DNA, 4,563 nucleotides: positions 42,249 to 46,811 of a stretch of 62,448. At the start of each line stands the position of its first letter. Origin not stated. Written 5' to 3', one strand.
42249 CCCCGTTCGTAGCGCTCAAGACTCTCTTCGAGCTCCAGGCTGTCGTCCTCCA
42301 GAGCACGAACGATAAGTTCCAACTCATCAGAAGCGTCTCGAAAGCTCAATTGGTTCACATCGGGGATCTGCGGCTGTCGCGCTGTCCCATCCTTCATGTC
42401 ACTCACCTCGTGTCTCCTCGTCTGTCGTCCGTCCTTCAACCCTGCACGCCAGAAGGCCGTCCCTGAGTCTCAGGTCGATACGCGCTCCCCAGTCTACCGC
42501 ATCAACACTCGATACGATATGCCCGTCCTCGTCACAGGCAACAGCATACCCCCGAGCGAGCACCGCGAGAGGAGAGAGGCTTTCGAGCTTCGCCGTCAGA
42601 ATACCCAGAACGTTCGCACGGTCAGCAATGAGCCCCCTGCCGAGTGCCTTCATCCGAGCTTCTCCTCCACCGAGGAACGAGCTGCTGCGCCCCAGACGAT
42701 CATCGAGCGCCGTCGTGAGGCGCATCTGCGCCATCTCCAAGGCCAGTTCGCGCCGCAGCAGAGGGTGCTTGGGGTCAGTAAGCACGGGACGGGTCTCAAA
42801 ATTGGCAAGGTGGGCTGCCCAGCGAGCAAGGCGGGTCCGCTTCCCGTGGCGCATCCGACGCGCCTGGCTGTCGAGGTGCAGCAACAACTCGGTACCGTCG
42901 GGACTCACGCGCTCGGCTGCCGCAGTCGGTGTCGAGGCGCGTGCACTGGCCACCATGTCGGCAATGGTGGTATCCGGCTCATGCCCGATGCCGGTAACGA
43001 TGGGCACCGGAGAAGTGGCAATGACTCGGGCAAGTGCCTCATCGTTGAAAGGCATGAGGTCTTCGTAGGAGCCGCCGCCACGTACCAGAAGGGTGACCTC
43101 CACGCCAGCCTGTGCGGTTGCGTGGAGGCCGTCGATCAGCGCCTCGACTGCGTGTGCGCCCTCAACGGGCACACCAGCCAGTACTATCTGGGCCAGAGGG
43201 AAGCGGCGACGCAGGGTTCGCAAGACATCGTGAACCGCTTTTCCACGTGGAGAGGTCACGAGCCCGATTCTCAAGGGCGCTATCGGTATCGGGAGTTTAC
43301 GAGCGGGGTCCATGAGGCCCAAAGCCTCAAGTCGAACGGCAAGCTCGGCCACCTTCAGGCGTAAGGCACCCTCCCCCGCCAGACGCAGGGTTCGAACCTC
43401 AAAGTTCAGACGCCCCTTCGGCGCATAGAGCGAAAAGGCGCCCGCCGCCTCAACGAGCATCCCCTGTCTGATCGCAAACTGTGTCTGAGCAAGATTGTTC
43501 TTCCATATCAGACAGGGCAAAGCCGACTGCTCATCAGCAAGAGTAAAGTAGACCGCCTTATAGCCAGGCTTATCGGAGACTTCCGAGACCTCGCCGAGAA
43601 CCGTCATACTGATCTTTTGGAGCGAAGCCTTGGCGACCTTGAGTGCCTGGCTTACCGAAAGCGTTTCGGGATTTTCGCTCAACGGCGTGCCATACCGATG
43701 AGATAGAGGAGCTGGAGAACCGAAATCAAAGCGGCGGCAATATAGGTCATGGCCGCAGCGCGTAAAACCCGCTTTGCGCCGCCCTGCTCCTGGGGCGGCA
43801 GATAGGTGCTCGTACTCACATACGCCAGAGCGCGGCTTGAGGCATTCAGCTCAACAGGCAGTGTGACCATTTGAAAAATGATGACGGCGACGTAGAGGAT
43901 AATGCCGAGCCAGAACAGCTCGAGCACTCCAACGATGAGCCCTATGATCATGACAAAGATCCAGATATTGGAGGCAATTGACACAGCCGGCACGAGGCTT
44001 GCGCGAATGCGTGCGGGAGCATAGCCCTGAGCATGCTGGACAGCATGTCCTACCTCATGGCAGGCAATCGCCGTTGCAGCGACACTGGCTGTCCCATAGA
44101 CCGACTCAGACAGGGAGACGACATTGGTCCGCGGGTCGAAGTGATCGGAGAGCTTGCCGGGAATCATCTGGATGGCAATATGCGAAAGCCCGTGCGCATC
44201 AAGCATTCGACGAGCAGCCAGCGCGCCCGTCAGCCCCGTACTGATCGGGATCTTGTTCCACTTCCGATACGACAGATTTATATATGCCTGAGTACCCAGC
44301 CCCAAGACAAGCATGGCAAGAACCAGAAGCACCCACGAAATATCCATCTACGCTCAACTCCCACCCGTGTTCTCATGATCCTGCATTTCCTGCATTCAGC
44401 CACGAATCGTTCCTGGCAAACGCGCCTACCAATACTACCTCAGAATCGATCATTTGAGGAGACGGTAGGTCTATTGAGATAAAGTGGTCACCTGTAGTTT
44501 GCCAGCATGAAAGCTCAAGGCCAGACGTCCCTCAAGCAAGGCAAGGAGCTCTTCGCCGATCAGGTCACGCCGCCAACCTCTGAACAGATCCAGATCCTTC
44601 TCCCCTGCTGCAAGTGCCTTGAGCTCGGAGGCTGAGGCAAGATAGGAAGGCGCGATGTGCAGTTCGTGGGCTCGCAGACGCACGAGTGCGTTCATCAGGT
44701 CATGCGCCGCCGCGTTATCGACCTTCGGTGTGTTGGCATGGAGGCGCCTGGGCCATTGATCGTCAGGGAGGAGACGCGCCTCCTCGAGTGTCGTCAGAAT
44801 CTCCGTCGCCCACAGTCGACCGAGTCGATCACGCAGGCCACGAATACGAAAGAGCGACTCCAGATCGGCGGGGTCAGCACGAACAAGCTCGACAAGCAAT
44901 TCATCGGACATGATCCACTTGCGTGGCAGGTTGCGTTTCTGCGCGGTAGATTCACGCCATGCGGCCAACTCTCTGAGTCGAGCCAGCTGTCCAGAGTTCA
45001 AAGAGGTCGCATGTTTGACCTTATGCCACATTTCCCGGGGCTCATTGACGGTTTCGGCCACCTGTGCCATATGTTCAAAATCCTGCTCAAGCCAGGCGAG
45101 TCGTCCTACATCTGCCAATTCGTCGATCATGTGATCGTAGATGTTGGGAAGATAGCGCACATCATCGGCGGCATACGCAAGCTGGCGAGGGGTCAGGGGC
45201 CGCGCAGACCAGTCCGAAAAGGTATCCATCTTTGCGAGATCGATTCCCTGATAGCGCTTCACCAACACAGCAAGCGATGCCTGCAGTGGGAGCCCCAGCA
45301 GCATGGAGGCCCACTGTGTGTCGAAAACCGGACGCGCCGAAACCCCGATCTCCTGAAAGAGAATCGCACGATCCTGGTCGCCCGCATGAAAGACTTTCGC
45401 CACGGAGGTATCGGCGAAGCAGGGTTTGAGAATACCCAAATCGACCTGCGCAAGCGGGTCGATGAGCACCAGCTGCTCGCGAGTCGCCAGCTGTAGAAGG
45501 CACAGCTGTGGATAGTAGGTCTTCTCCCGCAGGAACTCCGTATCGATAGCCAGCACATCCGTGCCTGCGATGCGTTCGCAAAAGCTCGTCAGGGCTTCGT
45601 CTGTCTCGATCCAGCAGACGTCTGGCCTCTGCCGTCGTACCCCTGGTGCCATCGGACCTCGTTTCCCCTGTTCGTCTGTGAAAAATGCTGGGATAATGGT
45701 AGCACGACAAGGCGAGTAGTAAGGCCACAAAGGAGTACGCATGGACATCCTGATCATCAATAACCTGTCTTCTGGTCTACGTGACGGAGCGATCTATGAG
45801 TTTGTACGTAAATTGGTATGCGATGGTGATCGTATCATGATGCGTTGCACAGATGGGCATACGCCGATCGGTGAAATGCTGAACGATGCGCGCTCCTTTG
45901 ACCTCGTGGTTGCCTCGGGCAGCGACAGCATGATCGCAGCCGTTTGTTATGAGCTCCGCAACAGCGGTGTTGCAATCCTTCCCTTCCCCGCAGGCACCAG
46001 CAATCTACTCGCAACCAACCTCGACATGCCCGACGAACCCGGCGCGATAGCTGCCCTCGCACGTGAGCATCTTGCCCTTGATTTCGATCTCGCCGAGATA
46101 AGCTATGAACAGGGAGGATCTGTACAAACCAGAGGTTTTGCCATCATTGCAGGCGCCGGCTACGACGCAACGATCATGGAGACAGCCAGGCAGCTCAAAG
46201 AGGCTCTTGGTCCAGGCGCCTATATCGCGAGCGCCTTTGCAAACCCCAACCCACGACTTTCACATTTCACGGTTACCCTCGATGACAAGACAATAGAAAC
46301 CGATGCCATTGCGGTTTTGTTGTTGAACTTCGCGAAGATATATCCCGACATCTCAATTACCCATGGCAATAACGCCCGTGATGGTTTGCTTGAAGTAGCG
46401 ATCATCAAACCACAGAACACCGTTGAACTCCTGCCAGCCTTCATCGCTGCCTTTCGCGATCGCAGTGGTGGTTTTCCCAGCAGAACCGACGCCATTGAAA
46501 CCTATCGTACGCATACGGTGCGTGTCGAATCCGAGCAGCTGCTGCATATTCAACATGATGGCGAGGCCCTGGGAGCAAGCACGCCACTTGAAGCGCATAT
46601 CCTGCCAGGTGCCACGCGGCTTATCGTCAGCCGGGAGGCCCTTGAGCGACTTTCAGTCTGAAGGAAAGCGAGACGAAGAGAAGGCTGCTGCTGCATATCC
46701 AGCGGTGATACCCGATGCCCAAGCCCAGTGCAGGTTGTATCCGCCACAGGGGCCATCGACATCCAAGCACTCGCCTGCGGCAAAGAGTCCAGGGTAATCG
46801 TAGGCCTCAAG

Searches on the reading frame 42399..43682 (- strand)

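Call 27: search_protein_families(library=pfam, proteins=[window:42399-43682:-], max_evalue=0.00001)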
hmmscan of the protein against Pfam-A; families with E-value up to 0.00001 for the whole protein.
window:42399-43682:- (427 aa): 2 families
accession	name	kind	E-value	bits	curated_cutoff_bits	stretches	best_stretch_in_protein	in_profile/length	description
PF02601.20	Exonuc_VII_L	-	2.5e-75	254.3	35.9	1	123-413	1-314/315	Exonuclease VII, large subunit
PF13742.12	tRNA_anti_2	-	2.8e-16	60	27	1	8-99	1-94/95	OB-fold nucleic acid binding domain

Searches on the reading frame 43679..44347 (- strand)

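Call 27: search_protein_families(library=pfam, proteins=[window:43679-44347:-], max_evalue=0.00001)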
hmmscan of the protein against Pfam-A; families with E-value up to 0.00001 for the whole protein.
window:43679-44347:- (222 aa): 1 family
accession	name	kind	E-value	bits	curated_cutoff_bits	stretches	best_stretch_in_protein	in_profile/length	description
PF04298.18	Zn_peptidase_2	-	1.5e-80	270.2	27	1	6-220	2-217/218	Putative neutral zinc metallopeptidase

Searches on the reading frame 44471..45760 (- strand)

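Call 27: search_protein_families(library=pfam, proteins=[window:44471-45760:-], max_evalue=0.00001)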
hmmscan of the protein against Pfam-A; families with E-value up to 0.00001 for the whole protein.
window:44471-45760:- (429 aa): 2 families
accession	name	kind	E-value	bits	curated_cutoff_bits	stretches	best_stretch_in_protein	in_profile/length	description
PF01612.26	DNA_pol_A_exo1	-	5.7e-43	147.1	23.6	1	50-215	3-172/173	3'-5' exonuclease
PF00570.28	HRDC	-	2.9e-14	53.2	23.8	1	258-322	1-65/68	HRDC domain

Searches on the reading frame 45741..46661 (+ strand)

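Call 27: search_protein_families(library=pfam, proteins=[window:45741-46661:+], max_evalue=0.00001)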
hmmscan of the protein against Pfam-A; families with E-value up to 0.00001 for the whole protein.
window:45741-46661:+ (306 aa): 2 families
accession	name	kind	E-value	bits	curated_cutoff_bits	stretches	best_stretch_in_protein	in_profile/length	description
PF19279.4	YegS_C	-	3.4e-16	59.8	27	1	138-295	4-157/158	YegS C-terminal NAD kinase beta sandwich-like domain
PF00781.29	DAGK_cat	-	1.4e-06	28.3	23.6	1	4-119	4-124/125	Diacylglycerol kinase catalytic domain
